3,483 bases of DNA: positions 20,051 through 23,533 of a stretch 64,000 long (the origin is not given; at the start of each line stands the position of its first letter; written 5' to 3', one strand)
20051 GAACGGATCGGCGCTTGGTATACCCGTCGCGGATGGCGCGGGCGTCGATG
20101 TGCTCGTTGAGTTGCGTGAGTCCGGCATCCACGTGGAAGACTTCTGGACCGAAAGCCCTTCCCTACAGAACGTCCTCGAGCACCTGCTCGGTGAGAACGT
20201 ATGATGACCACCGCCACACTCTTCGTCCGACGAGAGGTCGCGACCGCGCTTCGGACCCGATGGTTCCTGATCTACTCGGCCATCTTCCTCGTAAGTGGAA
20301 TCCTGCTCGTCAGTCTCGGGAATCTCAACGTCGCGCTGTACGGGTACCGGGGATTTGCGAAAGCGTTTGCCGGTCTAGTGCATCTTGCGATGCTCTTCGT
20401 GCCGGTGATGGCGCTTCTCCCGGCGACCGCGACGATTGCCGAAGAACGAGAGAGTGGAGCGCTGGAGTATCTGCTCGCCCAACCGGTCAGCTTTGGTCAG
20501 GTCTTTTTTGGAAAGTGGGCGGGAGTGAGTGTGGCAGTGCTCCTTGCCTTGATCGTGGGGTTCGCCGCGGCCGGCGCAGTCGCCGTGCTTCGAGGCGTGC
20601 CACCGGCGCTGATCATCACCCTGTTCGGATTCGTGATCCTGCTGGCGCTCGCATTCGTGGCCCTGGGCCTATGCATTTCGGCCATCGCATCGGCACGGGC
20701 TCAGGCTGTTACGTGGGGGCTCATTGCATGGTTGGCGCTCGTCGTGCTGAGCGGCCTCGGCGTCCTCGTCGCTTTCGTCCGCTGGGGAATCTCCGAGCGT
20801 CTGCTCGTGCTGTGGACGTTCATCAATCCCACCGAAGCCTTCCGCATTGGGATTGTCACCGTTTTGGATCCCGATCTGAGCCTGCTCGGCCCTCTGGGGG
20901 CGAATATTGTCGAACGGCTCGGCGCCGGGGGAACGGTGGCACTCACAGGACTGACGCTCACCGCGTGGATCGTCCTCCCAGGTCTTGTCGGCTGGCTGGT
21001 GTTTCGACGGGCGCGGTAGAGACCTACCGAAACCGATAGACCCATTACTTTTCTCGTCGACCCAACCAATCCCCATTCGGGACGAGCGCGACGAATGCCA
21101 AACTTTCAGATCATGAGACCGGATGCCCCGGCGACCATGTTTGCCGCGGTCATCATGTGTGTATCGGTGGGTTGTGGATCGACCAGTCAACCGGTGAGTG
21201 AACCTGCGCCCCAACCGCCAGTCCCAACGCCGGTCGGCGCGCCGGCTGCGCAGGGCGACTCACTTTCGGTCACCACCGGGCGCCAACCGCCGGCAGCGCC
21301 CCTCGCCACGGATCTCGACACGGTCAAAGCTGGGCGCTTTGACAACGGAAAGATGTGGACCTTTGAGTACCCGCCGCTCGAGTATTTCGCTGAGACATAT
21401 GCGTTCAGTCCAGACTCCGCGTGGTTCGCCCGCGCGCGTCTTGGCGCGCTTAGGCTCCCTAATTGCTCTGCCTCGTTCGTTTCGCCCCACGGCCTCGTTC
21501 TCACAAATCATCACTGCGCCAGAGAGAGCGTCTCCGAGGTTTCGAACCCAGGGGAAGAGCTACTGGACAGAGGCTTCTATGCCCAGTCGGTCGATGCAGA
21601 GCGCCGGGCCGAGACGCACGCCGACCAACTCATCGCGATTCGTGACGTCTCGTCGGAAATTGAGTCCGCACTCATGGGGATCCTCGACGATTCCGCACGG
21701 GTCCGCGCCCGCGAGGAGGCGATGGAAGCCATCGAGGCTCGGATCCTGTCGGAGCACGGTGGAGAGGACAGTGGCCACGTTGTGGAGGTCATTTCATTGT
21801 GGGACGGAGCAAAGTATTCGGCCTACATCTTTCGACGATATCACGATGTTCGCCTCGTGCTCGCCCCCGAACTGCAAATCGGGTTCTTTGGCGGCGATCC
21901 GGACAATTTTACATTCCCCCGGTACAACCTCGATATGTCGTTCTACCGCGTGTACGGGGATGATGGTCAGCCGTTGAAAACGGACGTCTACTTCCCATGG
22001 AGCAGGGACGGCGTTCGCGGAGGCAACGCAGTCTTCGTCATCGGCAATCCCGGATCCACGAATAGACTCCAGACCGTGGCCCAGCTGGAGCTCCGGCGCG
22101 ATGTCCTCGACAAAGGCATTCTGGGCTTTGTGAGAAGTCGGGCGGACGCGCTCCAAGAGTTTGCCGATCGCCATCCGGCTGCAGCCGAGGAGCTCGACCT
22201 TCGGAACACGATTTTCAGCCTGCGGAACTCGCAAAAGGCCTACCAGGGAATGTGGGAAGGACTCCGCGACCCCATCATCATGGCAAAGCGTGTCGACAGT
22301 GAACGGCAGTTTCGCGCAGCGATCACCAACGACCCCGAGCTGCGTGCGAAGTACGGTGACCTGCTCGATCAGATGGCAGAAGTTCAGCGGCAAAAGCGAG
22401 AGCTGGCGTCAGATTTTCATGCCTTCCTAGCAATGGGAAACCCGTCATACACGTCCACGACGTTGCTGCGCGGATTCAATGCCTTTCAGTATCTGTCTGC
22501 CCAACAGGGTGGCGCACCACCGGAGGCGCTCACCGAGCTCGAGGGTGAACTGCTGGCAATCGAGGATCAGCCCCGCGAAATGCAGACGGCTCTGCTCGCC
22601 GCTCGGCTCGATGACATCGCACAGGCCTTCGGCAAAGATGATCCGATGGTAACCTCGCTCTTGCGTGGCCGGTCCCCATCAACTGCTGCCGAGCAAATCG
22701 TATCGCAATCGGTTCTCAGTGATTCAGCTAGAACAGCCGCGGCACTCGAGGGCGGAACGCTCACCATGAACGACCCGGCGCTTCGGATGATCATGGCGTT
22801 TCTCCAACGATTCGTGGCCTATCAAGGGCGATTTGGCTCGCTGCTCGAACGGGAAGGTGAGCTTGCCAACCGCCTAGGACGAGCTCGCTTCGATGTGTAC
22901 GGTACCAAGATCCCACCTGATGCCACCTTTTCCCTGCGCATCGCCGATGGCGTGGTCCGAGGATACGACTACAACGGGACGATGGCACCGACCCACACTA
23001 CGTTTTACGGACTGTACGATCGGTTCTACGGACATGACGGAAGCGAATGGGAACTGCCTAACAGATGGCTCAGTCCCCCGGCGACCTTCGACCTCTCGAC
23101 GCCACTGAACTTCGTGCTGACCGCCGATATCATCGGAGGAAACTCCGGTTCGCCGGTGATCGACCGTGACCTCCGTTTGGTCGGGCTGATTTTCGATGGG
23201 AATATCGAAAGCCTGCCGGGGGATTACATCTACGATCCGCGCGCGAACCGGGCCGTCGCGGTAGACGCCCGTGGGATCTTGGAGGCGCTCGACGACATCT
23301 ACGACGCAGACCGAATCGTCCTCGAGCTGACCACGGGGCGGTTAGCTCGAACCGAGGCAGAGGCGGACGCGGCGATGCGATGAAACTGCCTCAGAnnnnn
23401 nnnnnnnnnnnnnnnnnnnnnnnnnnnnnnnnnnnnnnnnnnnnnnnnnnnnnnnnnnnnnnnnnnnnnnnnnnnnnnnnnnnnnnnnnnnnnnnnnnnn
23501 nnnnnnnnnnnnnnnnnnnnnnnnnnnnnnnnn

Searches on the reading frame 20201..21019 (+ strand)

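Call 46: search_protein_families(library=pfam, proteins=[window:20201-21019:+], max_evalue=0.00001)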
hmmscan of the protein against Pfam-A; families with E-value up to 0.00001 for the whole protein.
window:20201-21019:+ (272 aa): 3 families
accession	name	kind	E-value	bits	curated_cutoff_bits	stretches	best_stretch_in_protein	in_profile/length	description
PF12679.13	ABC2_membrane_2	-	1.1e-20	74.5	27.2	1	9-270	4-280/283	ABC-2 family transporter protein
PF12698.13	ABC2_membrane_3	-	4.6e-10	39.6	31.6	1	51-246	159-327/347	ABC-2 family transporter protein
PF12730.13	ABC2_membrane_4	-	4.2e-06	27.3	27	0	22-163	17-159/179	ABC-2 family transporter protein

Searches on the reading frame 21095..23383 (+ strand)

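Call 46: search_protein_families(library=pfam, proteins=[window:21095-23383:+], max_evalue=0.00001)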
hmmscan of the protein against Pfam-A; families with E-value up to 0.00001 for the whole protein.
window:21095-23383:+ (762 aa): 2 families
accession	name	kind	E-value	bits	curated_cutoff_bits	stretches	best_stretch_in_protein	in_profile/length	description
PF10459.15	Peptidase_S46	-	9.1e-166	553.9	22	1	83-746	2-697/698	Peptidase S46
PF13365.12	Trypsin_2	-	2.9e-11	44.7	27.6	0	674-698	120-144/144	Trypsin-like peptidase domain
